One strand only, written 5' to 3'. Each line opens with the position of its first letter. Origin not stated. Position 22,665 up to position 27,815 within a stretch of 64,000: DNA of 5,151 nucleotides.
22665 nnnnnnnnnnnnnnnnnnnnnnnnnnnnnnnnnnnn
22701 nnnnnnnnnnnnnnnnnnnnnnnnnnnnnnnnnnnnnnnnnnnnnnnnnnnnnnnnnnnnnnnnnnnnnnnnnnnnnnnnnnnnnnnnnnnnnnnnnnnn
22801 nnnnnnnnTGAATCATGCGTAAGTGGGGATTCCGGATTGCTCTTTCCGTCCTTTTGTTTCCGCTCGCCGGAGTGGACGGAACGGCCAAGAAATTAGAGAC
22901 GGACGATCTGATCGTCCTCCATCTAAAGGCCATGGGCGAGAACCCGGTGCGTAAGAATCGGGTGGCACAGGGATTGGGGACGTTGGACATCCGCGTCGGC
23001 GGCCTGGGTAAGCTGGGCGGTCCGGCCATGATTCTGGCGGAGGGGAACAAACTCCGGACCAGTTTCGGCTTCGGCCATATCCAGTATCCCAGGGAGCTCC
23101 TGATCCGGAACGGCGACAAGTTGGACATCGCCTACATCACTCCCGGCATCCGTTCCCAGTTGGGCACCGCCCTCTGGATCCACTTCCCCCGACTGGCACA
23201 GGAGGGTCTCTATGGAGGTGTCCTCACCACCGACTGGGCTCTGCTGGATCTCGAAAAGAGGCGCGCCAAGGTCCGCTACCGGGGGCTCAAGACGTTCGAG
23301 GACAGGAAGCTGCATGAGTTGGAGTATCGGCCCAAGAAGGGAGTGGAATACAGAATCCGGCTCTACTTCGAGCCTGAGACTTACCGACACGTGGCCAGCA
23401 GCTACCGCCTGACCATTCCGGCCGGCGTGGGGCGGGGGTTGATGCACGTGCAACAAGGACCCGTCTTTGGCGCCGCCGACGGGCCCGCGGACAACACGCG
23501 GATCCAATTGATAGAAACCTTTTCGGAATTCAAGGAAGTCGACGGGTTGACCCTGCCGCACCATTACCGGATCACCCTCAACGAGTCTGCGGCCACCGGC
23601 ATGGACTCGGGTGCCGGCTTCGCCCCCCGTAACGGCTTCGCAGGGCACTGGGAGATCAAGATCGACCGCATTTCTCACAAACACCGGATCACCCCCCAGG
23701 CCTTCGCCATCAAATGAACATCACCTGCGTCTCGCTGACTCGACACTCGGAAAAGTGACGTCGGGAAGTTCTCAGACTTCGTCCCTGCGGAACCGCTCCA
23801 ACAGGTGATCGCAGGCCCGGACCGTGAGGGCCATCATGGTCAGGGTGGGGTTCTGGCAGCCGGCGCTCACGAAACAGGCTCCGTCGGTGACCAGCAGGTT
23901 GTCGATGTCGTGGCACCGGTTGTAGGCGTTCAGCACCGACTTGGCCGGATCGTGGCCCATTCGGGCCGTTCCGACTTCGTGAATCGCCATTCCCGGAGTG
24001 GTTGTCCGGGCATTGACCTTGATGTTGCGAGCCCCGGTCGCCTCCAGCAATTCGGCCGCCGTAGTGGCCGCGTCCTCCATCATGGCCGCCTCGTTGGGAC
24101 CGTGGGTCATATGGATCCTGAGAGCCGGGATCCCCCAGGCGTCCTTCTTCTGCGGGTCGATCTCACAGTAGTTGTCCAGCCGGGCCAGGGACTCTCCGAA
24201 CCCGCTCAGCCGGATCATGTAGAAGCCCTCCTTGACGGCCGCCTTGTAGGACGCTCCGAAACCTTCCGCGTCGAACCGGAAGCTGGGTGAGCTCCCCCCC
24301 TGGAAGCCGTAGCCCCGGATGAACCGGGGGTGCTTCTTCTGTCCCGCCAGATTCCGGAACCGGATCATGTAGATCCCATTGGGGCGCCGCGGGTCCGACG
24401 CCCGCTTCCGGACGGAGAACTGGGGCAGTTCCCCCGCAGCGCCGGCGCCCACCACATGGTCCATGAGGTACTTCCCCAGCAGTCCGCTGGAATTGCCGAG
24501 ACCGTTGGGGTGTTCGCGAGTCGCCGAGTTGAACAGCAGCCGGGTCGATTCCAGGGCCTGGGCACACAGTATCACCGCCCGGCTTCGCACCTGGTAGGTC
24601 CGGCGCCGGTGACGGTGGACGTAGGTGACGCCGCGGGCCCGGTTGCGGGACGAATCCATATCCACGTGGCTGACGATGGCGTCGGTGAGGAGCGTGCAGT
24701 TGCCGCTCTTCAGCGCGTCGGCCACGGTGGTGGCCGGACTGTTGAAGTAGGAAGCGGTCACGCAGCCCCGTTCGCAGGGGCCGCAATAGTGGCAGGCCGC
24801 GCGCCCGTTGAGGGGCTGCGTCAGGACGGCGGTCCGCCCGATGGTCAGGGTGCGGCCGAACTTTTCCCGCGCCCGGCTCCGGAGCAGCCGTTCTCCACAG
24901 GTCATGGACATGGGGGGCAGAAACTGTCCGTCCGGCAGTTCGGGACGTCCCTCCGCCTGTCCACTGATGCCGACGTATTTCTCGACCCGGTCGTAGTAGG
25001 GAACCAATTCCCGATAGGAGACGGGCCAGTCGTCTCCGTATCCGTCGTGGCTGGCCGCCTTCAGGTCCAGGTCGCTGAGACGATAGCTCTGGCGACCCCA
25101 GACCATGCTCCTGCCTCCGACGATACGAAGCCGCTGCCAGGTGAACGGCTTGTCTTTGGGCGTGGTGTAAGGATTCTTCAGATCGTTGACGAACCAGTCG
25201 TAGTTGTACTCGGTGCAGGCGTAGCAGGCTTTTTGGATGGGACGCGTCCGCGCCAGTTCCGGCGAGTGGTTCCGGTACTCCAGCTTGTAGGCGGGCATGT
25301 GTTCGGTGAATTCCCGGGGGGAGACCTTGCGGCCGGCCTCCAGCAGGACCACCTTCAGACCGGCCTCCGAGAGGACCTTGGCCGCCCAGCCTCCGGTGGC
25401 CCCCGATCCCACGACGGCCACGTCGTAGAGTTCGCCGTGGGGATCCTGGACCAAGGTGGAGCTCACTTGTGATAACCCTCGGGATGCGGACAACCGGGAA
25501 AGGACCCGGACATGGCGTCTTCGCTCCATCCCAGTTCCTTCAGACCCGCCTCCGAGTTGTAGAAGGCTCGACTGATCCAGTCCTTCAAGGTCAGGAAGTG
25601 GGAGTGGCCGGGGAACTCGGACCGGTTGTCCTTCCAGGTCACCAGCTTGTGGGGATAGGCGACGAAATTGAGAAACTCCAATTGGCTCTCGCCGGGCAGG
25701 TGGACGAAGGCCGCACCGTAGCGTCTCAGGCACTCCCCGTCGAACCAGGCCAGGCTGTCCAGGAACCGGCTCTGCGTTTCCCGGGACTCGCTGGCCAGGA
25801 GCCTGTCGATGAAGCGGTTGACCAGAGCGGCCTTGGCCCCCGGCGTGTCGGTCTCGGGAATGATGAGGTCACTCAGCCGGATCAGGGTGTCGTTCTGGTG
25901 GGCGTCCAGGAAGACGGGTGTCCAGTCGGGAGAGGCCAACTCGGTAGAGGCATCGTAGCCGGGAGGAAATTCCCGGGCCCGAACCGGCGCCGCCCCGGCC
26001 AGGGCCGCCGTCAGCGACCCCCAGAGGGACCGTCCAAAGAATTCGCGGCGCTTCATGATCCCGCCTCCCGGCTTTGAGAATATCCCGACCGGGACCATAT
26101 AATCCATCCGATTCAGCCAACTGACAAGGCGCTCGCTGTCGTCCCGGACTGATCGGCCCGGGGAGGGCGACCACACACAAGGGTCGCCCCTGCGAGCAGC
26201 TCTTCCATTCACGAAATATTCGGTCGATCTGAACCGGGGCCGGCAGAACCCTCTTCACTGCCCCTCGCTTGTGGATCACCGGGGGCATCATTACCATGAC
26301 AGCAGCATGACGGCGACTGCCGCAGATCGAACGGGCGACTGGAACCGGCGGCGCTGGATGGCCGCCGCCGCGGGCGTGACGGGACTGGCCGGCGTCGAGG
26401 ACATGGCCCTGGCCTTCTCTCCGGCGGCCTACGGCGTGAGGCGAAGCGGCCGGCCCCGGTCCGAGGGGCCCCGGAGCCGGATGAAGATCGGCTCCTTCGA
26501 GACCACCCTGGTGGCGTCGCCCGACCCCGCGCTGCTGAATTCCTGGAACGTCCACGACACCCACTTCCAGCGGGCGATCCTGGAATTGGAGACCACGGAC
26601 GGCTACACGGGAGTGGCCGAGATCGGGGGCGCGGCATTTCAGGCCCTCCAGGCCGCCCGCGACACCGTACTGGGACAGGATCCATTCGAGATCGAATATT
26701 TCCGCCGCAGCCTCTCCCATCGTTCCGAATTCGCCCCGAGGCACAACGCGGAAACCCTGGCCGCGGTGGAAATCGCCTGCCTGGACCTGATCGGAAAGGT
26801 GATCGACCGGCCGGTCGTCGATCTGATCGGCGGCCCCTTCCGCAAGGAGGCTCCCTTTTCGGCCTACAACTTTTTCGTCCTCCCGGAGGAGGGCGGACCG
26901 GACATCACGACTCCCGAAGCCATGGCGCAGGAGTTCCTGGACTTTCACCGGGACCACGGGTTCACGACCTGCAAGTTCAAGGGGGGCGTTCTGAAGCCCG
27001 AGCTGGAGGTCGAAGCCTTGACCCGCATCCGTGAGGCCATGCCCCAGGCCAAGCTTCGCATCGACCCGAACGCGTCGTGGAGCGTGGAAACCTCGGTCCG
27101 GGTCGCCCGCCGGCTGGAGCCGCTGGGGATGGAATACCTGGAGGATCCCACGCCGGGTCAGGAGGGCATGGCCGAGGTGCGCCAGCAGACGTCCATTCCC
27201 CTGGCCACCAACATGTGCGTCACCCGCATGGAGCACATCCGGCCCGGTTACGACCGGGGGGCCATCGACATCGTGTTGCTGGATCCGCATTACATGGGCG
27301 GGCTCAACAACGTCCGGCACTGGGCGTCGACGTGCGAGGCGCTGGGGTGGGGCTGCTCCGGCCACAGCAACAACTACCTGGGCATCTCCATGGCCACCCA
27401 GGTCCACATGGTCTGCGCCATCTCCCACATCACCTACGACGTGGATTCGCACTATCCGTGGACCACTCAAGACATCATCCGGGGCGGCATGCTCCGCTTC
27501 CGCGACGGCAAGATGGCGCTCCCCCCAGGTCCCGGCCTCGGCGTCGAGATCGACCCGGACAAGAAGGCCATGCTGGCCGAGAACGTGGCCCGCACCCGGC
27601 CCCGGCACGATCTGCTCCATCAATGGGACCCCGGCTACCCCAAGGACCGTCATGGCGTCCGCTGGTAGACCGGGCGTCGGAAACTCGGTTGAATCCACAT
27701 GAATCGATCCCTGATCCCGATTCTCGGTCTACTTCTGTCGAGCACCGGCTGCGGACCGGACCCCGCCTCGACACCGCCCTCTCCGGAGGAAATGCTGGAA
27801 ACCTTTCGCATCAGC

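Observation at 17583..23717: Tandem array of five paralogous secreted ~300-aa proteins of unknown family, two subfamilies, interrupted by an alcohol dehydrogenase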

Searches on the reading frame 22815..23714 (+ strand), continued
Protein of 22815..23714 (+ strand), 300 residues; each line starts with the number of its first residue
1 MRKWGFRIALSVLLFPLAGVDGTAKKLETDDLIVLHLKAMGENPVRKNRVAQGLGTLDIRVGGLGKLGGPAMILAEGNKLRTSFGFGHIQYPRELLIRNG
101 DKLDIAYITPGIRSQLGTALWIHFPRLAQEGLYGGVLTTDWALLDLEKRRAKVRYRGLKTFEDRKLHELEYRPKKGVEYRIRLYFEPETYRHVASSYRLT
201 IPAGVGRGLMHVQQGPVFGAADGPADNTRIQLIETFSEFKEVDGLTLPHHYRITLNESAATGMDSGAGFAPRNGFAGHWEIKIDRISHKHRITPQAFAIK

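Call 54: find_encoding_contigs(protein=P0102, flank=6000, max_places=1)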
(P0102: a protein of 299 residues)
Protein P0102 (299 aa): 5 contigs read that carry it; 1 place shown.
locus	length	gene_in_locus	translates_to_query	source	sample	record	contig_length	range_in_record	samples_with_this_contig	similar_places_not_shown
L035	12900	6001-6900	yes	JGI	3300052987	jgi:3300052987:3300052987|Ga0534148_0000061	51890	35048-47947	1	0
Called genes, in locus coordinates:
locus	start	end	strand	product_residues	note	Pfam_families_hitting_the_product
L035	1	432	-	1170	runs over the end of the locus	PF13185:GAF_2, PF00989:PAS, PF13426:PAS_9, PF13185:GAF_2, PF13492:GAF_3, PF00512:HisKA, PF02518:HATPase_c, PF00072:Response_reg, +6 more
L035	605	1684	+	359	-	PF00072:Response_reg, PF06490:FleQ (faint), PF13487:HD_5, PF01966:HD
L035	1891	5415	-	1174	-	PF13620:CarboxypepD_reg, PF13715:CarbopepD_reg_2 (weak), PF22904:NOMO1-like_2nd (weak), PF17210:SdrD_B (weak), PF25183:OMP_b-brl_4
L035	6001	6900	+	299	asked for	-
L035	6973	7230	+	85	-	-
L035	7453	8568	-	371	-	PF01041:DegT_DnrJ_EryC1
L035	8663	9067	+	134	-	PF04134:DCC1-like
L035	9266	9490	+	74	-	PF00578:AhpC-TSA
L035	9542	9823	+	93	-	PF00578:AhpC-TSA, PF08534:Redoxin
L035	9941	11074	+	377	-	PF01041:DegT_DnrJ_EryC1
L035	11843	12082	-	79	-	-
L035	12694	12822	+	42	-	-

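Call 66: search_protein_families(library=ncbifam, proteins=[L021:10958-12283:+], max_evalue=0.00001)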
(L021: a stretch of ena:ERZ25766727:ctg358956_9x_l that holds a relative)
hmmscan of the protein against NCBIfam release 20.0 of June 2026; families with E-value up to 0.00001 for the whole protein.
L021:10958-12283:+ (442 aa): 9 families
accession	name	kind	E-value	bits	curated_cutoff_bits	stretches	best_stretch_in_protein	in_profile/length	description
TIGR04380.1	myo_inos_iolG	equivalog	5.3e-28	97.9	355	1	40-194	2-149/330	inositol 2-dehydrogenase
NF058561.1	BT_2158_fam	equivalog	2.2e-23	82.6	750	1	7-274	1-261/487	glycoside 3-dehydrogenase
NF052479.1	LevoglcsnDh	equivalog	1.8e-17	63.1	650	1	99-193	63-157/386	levoglucosan dehydrogenase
NF052679.1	InsChiInosDhIolG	equivalog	2.7e-16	59.5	540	1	40-189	3-147/343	bifunctional inositol 2-dehydrogenase/D-chiro-inositol 1-dehydrogenase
NF008607.0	PRK11579.1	subfamily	4e-13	49.1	330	1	94-202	49-157/346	oxidoreductase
NF007574.0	PRK10206.1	equivalog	1.1e-12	47.7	352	1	101-204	57-160/345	oxidoreductase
NF041392.1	XylDh_Gfo6_Halo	equivalog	5.5e-12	45.1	350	1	77-193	49-166/350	D-xylose 1-dehydrogenase Gfo6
NF040723.1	UDP-GlcNAcDh_Arch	equivalog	5.6e-11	42.5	450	1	40-193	1-144/302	UDP-N-acetylglucosamine 3-dehydrogenase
NF058563.1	BT_2159_fam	equivalog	1.6e-08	33.9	650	1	40-193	1-146/350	disaccharide 3-dehydrogenase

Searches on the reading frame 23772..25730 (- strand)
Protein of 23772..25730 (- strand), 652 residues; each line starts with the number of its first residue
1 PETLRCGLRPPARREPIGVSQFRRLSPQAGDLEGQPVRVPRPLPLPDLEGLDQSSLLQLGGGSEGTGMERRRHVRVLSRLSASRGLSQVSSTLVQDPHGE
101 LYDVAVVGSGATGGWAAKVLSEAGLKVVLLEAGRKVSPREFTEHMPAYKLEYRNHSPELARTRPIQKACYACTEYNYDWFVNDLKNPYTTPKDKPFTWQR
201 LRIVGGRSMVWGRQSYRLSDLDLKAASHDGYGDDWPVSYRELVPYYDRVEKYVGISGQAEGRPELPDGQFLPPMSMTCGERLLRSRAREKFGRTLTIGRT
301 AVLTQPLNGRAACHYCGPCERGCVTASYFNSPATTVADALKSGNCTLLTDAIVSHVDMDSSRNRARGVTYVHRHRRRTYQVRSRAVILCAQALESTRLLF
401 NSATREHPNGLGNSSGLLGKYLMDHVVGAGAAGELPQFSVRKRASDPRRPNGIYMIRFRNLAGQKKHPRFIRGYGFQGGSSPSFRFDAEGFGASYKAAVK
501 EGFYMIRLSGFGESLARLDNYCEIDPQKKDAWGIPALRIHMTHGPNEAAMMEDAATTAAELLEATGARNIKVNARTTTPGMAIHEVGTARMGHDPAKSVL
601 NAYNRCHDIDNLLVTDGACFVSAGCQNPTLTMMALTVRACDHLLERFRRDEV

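Call 18: search_protein_families(library=pfam, proteins=[window:23772-25730:-], max_evalue=0.001)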
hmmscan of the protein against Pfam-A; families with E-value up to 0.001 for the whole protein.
window:23772-25730:- (652 aa): 7 families
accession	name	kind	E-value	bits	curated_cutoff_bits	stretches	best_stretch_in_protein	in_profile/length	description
PF05199.19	GMC_oxred_C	-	2e-22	80.7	24.6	1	523-635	6-138/139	GMC oxidoreductase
PF00732.25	GMC_oxred_N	-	2.6e-15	57.3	23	1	192-427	15-218/218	GMC oxidoreductase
PF13450.12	NAD_binding_8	-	1.4e-05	25.7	21.9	1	106-154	1-49/68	NAD(P)-binding Rossmann-like domain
PF01266.30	DAO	-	0.00013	22.1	27.9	1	103-134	1-32/353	FAD dependent oxidoreductase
PF00890.30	FAD_binding_2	-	0.00014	21.6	20.4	0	103-135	1-33/414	FAD binding domain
PF01494.25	FAD_binding_3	-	0.0003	20.6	22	1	102-136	2-36/349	FAD binding domain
PF07992.20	Pyr_redox_2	-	0.00046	20.1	26.1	0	102-136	1-35/291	Pyridine nucleotide-disulphide oxidoreductase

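Call 66: search_protein_families(library=ncbifam, proteins=[window:23772-25730:-], max_evalue=0.00001)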
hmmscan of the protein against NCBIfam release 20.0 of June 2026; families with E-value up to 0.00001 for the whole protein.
window:23772-25730:- (652 aa): 7 families
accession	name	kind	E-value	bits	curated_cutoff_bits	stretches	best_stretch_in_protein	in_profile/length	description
TIGR02462.1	pyranose_ox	equivalog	1.2e-19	70.7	544.9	1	508-647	408-547/548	pyranose oxidase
NF002550.0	PRK02106.1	subfamily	3.4e-19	68.8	605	1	101-402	5-270/563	choline dehydrogenase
TIGR01810.1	betA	equivalog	7.6e-15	54.5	732.1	1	103-403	1-264/532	choline dehydrogenase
NF058674.1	CholsOxChoxAB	equivalog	1.3e-14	53.6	850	1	526-643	414-532/535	cholesterol oxidase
TIGR03970.1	mycofact_MftG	equivalog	1.7e-11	43.8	387.45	0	515-642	349-485/487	mycofactocin dehydrogenase MftG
TIGR04542.1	GMC_mycofac_2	equivalog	2.9e-07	29.9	400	0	103-145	1-44/425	mycofactocin system GMC family oxidoreductase MftG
NF038210.1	GMC_mycofac_3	equivalog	5.7e-06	25.5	300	0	104-136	1-33/418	mycofactocin system GMC family oxidoreductase MftG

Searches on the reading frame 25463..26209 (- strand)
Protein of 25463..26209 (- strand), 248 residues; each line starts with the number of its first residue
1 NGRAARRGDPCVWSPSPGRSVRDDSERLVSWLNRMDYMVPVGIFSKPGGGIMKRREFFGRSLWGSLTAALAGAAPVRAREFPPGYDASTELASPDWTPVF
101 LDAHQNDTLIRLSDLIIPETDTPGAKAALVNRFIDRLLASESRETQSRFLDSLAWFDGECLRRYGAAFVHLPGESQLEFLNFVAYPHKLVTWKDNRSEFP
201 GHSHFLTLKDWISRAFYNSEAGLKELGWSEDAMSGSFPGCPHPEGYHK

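Call 18: search_protein_families(library=pfam, proteins=[window:25463-26209:-], max_evalue=0.001)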
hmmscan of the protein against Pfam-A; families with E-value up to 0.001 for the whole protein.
window:25463-26209:- (248 aa): 1 family
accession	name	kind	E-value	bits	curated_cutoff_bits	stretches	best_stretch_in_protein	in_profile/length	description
PF13618.11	Gluconate_2-dh3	-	1.6e-24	87.2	23.4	1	103-230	1-130/135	Gluconate 2-dehydrogenase subunit 3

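Call 66: search_protein_families(library=ncbifam, proteins=[window:25463-26209:-], max_evalue=0.00001)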
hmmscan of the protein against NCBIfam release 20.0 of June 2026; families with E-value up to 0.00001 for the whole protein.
window:25463-26209:- (248 aa): 0 families

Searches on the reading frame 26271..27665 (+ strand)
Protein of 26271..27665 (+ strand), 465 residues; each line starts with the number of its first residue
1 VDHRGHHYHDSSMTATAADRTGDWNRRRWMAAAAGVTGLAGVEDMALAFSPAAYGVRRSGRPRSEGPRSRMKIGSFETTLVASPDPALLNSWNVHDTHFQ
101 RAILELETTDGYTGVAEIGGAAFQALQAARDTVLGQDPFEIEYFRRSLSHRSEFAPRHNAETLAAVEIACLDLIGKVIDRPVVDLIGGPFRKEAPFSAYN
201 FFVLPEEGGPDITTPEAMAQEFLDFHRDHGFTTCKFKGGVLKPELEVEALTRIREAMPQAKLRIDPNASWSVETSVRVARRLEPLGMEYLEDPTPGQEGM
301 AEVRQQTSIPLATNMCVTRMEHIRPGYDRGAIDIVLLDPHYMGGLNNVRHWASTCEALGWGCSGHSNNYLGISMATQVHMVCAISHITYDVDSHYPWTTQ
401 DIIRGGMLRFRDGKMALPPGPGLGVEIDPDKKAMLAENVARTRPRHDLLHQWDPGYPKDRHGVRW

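Call 18: search_protein_families(library=pfam, proteins=[window:26271-27665:+], max_evalue=0.001)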
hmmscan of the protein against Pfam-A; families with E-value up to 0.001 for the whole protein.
window:26271-27665:+ (465 aa): 2 families
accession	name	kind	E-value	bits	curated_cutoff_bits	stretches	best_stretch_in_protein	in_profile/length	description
PF13378.12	MR_MLE_C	-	1.2e-55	189.1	29.4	1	218-430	2-218/219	Enolase C-terminal domain-like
PF02746.21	MR_MLE_N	-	1.1e-06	29.3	22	1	102-187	29-117/117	Mandelate racemase / muconate lactonizing enzyme, N-terminal domain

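Call 66: search_protein_families(library=ncbifam, proteins=[window:26271-27665:+], max_evalue=0.00001)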
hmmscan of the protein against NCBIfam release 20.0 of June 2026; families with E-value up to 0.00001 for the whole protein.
window:26271-27665:+ (465 aa): 18 families
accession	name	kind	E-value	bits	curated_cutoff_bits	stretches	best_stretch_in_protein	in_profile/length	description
TIGR03247.1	glucar-dehydr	equivalog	7.1e-49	166.7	828.7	2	213-432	179-402/441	glucarate dehydratase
TIGR02534.1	mucon_cyclo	subfamily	1.7e-26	93.2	334.95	1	163-434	100-364/368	muconate/chloromuconate family cycloisomerase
NF043002.1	HProlDhtase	equivalog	3.8e-22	78.7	500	1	99-428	31-355/366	cis-3-hydroxy-L-proline dehydratase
NF010624.0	PRK14017.1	equivalog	1.7e-21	76.8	311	1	102-441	16-366/382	galactonate dehydratase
NF047820.1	TalGalacDh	equivalog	9e-21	74.2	500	1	104-434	41-363/371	L-talarate/galactarate dehydratase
NF040790.2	glucon_galact_dh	equivalog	1.1e-19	70.6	750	1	123-429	52-363/390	bifunctional D-gluconate/D-galactonate dehydratase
NF040866.1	AraD_Arch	equivalog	1.7e-19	70.1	650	1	162-428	103-362/372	arabinonate dehydratase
NF002782.0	PRK02901.1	equivalog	7.8e-18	64.5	288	1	226-390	97-264/328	o-succinylbenzoate synthase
TIGR01927.1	menC_gam_Gplu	equivalog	2.5e-17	63.1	130.55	1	223-359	117-257/307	o-succinylbenzoate synthase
NF043051.1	ManoateDhtManD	equivalog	6.3e-17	61.5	550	1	261-433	207-381/403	D-mannonate dehydratase ManD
NF011654.0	PRK15072.1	subfamily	8.9e-16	57.7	430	1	265-433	212-382/404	D-galactonate dehydratase family protein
NF002739.0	PRK02714.1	equivalog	6.1e-11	42.3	259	1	223-354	126-263/320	o-succinylbenzoate synthase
TIGR01928.1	menC_lowGC_arch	equivalog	5.8e-09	35.4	200.65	1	223-402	141-319/325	o-succinylbenzoate synthase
NF003473.0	PRK05105.1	equivalog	6.8e-09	35.2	236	1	227-360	132-266/331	o-succinylbenzoate synthase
NF011968.0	PRK15440.1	equivalog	7.9e-09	34.9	393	1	103-365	61-319/395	L-rhamnonate dehydratase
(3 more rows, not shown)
